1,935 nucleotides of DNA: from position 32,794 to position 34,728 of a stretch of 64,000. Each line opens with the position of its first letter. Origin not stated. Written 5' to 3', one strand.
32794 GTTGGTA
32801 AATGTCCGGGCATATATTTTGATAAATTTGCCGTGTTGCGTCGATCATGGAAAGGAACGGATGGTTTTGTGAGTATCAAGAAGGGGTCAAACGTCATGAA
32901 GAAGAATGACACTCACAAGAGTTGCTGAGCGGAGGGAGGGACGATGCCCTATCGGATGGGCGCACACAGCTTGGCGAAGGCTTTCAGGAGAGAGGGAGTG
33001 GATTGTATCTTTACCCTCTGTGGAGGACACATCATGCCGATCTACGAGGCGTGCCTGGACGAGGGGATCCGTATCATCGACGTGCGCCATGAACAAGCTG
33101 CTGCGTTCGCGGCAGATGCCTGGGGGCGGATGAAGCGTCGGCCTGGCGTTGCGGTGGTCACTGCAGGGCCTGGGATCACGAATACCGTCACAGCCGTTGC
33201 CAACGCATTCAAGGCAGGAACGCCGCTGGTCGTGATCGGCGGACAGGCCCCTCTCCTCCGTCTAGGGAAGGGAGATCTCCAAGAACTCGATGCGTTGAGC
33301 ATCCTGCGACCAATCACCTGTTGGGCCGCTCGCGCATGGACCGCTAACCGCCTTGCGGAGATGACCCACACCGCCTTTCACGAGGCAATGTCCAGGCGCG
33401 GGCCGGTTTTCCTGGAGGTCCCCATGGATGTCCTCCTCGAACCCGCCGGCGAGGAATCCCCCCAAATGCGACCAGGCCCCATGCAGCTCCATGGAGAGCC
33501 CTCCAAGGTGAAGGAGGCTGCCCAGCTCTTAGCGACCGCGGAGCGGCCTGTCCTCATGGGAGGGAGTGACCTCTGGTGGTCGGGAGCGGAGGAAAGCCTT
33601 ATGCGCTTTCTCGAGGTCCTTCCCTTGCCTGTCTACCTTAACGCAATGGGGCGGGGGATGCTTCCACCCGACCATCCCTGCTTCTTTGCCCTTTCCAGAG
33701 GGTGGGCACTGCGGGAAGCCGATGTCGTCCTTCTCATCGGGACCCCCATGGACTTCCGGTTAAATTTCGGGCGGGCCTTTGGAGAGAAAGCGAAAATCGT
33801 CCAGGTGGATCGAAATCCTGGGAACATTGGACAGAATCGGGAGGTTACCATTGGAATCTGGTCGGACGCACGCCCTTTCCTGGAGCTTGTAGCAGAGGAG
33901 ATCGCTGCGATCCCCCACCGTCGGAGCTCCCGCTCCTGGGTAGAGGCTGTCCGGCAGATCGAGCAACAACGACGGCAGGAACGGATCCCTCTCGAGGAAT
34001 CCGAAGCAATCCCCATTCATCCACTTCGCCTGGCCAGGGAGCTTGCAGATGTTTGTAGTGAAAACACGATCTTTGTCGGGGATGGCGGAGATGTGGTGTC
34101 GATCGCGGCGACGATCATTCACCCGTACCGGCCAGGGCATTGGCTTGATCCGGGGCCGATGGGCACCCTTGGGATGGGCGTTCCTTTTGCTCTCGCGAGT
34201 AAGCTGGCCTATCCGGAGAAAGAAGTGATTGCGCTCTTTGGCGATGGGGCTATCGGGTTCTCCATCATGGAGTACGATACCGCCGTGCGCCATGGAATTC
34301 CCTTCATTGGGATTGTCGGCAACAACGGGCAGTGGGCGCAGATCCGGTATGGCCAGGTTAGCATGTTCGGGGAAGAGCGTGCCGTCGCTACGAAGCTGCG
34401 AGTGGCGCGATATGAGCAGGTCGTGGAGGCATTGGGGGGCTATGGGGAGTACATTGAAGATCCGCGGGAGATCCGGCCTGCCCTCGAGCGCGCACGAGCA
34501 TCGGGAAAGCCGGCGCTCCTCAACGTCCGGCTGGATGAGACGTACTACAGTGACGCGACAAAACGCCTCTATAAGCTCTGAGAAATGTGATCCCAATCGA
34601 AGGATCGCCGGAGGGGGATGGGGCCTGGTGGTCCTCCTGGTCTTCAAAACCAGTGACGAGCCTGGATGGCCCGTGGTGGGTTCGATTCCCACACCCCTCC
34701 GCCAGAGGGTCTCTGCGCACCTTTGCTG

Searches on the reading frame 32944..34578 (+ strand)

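Call 69: search_protein_families(library=pfam, proteins=[window:32944-34578:+], max_evalue=0.00001)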
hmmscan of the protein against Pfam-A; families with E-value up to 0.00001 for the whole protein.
window:32944-34578:+ (545 aa): 3 families
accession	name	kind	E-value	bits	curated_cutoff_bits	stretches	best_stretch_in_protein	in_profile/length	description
PF02776.23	TPP_enzyme_N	-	7.6e-39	132.6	26.8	1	6-119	3-118/119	Thiamine pyrophosphate enzyme, N-terminal TPP binding domain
PF02775.26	TPP_enzyme_C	-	2.6e-33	115.4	21.9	1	380-528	1-151/151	Thiamine pyrophosphate enzyme, C-terminal TPP binding domain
PF00205.28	TPP_enzyme_M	-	1.8e-28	99.4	30.4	1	189-314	1-135/137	Thiamine pyrophosphate enzyme, central domain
